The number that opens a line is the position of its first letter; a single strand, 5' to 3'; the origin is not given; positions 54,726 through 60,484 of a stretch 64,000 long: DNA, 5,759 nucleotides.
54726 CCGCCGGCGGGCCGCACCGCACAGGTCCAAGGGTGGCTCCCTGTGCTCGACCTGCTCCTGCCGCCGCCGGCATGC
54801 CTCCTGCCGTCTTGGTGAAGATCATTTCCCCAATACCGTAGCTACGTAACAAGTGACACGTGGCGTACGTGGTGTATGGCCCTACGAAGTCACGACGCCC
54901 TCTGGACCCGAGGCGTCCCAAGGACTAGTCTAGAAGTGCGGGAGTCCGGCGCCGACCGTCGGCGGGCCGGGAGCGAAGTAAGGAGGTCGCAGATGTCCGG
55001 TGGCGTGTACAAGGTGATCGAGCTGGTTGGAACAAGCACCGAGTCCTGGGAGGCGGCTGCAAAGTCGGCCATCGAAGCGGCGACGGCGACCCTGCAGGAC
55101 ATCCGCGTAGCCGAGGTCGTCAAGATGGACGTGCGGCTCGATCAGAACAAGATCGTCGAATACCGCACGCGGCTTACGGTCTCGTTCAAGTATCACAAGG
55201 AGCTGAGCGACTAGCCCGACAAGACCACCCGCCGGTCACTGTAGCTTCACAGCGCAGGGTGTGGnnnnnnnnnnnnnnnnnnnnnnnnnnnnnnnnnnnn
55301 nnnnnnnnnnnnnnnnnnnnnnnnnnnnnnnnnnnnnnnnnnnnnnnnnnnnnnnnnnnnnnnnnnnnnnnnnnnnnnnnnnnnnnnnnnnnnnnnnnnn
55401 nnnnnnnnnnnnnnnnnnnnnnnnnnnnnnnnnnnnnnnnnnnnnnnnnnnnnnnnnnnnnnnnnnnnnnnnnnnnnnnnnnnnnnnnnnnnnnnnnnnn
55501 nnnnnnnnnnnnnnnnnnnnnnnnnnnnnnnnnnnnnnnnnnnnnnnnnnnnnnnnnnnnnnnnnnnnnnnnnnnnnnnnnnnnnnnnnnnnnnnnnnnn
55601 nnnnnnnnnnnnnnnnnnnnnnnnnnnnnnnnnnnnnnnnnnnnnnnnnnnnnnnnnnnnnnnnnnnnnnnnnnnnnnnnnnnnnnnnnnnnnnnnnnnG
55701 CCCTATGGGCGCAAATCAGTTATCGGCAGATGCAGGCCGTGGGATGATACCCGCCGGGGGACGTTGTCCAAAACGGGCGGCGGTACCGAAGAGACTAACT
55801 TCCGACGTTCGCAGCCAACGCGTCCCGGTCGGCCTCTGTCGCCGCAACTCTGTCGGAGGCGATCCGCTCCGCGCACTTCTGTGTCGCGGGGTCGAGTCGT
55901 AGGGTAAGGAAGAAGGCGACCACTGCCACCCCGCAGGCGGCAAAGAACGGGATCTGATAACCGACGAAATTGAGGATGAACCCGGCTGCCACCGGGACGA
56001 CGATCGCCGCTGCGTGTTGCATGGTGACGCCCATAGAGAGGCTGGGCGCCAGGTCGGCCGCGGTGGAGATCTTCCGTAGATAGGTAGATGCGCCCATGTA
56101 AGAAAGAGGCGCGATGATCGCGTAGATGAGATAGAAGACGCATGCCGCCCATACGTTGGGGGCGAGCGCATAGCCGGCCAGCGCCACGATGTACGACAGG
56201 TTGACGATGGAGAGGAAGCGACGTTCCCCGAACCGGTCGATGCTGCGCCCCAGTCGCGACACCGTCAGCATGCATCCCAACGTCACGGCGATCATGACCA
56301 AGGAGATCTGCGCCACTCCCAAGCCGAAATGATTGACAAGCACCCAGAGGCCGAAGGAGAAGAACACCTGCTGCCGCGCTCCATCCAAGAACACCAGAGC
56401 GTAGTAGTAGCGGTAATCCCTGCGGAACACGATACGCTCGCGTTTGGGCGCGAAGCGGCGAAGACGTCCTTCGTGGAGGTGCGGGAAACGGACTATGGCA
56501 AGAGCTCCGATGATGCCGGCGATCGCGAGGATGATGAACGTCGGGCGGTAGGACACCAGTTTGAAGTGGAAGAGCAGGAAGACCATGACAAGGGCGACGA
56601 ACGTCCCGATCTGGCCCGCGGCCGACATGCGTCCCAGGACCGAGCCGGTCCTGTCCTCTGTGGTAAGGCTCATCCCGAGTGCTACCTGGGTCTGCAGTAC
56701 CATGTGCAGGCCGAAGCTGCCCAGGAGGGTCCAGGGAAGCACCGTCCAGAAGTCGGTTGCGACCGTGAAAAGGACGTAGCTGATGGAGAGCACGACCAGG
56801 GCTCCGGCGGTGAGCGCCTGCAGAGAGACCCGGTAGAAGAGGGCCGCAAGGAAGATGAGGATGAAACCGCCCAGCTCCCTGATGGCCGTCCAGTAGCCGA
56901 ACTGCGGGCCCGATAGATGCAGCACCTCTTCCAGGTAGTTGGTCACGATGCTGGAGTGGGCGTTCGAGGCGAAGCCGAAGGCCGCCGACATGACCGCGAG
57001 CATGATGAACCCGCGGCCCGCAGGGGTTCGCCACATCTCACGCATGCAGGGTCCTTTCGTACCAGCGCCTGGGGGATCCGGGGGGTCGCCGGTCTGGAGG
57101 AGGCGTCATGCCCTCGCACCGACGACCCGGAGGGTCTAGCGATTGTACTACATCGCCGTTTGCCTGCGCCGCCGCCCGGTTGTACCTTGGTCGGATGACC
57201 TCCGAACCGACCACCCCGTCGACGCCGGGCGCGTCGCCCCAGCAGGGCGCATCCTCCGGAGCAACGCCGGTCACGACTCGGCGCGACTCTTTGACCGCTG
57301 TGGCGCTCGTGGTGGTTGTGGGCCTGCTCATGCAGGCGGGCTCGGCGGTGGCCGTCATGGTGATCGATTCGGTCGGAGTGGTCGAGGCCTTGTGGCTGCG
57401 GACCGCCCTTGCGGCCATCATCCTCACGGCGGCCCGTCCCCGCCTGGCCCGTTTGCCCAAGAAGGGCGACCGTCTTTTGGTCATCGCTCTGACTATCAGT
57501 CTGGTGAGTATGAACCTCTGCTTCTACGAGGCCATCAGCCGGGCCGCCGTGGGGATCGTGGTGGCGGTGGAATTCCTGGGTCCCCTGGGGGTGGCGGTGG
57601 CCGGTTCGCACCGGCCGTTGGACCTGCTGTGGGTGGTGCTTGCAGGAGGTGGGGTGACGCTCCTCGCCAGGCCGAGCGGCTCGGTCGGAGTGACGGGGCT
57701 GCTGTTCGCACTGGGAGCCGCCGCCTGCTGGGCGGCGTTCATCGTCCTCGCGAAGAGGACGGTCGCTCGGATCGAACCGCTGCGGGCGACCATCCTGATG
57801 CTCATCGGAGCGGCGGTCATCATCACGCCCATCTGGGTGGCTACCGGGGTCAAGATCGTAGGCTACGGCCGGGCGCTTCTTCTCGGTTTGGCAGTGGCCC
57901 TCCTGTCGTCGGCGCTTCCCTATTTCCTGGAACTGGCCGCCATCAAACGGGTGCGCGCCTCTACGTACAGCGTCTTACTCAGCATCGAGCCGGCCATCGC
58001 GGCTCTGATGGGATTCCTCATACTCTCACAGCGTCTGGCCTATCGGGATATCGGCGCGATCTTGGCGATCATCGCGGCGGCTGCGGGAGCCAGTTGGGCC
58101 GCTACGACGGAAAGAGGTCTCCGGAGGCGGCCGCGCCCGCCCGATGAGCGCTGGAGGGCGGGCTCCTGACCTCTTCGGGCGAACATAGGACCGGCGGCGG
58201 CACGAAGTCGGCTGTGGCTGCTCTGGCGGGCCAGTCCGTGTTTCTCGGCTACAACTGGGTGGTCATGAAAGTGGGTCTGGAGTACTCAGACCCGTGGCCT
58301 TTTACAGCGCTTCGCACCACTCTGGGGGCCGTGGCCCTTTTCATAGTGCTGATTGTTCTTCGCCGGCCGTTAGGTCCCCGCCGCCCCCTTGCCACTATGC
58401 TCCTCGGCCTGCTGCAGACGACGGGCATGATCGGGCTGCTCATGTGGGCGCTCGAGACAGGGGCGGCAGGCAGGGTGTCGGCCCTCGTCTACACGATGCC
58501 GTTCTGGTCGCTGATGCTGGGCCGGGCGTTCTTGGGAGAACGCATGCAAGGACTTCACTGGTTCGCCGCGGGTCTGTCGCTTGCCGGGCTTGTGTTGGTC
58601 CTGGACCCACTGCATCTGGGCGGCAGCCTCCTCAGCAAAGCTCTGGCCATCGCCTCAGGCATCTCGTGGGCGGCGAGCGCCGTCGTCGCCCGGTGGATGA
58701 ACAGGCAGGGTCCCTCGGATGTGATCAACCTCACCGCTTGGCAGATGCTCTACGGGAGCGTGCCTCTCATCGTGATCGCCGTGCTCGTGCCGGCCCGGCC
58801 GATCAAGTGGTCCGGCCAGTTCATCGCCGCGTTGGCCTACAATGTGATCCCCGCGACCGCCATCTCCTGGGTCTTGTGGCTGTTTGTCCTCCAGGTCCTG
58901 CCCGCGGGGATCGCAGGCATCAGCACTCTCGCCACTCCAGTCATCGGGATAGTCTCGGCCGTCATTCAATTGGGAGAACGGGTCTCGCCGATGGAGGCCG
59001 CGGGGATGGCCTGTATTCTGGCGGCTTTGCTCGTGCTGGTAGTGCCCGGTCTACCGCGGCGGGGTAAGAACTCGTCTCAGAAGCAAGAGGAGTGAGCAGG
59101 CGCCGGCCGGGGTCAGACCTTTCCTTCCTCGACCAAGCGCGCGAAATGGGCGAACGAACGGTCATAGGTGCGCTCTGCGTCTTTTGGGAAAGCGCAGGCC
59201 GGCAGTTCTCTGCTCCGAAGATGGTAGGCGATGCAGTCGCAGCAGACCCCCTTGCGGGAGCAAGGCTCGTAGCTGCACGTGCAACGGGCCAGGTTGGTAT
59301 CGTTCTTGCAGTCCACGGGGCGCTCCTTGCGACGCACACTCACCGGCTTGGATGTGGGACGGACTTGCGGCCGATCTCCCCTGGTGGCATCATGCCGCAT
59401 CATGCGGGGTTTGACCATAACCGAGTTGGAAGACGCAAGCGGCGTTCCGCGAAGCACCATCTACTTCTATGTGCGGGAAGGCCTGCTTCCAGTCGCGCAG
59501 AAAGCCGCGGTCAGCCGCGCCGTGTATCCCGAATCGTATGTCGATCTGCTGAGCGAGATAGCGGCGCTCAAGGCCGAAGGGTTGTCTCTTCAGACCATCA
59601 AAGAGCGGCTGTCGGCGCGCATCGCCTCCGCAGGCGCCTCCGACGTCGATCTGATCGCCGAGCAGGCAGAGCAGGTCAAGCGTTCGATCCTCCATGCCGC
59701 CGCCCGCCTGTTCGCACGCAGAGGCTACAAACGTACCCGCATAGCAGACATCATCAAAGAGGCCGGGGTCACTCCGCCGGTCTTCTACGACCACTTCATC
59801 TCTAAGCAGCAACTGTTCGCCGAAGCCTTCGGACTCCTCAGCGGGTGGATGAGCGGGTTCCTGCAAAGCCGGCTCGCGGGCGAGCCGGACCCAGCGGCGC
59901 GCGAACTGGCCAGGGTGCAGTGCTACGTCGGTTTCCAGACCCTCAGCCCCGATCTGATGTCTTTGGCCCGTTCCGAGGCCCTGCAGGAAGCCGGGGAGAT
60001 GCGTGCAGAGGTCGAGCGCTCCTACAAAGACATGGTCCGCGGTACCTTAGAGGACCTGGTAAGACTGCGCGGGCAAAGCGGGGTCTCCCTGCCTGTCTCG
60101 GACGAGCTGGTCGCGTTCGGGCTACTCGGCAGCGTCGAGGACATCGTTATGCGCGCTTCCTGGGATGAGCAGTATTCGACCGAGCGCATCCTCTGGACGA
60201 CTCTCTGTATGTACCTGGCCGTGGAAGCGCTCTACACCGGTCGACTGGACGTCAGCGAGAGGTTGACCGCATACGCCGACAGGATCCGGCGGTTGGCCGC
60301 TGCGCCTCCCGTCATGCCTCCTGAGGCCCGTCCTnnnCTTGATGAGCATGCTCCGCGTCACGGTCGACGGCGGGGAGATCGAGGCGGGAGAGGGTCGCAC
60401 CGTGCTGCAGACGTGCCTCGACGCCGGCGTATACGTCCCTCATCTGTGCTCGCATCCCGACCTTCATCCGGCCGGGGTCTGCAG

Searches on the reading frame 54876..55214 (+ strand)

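Call 40: search_protein_families(library=ncbifam, proteins=[window:54876-55214:+], max_evalue=0.00001)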
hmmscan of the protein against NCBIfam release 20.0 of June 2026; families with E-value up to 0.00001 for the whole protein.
window:54876-55214:+ (112 aa): 2 families
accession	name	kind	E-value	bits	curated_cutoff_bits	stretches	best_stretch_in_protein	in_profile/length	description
NF041389.1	dodecin_Halo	equivalog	3.6e-15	56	100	1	44-105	2-63/65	dodecin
NF043052.1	DodecBact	equivalog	2.9e-13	49.8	75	1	43-105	3-65/67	dodecin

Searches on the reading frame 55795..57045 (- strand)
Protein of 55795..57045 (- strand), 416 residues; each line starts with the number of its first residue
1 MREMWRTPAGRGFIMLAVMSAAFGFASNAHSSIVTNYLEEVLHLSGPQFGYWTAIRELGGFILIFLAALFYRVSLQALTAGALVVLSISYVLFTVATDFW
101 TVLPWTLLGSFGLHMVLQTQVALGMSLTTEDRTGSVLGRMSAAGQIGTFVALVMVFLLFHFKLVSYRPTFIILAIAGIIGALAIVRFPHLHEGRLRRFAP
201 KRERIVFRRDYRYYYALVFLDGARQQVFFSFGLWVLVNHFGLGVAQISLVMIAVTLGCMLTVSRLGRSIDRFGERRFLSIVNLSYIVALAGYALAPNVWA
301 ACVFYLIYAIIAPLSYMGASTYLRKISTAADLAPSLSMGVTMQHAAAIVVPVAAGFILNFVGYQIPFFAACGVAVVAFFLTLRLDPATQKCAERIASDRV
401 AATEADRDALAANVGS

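Call 40: search_protein_families(library=ncbifam, proteins=[window:55795-57045:-], max_evalue=0.00001)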
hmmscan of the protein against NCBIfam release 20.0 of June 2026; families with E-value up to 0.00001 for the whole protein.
window:55795-57045:- (416 aa): 2 families
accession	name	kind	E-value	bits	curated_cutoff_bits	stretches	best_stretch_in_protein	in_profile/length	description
TIGR00880.1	2_A_01_02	superfamily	8.8e-09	35.6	131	1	265-386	18-139/141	multidrug resistance protein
NF053813.1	MFS_TcaB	equivalog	6.6e-06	25.1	475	1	236-383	32-179/396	putative multidrug effflux MFS transporter TcaB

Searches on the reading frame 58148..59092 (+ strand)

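Call 64: search_protein_families(library=ncbifam, proteins=[window:58148-59092:+], max_evalue=1e-8)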
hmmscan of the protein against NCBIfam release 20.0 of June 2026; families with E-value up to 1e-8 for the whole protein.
window:58148-59092:+ (315 aa): 3 families
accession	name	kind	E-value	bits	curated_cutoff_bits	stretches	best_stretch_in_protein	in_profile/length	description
TIGR00950.1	2A78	equivalog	1e-24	87.4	230.2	1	35-295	3-264/264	carboxylate/amino acid/amine transporter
NF008432.0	PRK11272.1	equivalog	3.1e-16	59.4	270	1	23-299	12-287/294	drug/metabolite exporter YedA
NF008523.0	PRK11453.1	equivalog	2.5e-14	53.6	472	1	30-299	13-287/299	O-acetylserine/cysteine exporter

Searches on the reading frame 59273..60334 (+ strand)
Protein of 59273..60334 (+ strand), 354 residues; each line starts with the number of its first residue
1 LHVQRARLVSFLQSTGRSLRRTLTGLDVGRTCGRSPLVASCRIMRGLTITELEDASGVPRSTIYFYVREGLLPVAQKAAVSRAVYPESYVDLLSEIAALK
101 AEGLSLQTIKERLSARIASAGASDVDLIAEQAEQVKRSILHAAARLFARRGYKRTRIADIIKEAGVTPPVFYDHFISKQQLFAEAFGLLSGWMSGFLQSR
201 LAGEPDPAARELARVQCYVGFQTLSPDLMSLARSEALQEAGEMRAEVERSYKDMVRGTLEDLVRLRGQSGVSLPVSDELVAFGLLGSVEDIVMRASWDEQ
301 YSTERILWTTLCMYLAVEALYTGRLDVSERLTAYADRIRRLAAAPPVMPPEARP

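Call 64: search_protein_families(library=ncbifam, proteins=[window:59273-60334:+], max_evalue=1e-8)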
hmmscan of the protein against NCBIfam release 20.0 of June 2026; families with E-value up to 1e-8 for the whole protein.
window:59273-60334:+ (354 aa): 4 families
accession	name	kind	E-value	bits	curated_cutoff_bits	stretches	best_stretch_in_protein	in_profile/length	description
NF050111.1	TransRegSACE7040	equivalog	6.2e-14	52.3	250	1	137-294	4-161/186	SACE_7040 family transcriptional regulator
NF041196.1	ScbR_bind_reg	equivalog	1.1e-13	51.8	150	1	131-183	3-55/191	ScbR family autoregulator-binding transcription factor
NF007949.0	PRK10668.1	equivalog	4.1e-10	39.5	271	1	130-188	7-65/216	multidrug efflux transporter transcriptional repressor AcrR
NF053731.1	TransRegFasRMycb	equivalog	4.4e-09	36.4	330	0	136-287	13-160/199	HTH-type transcriptional activator FasR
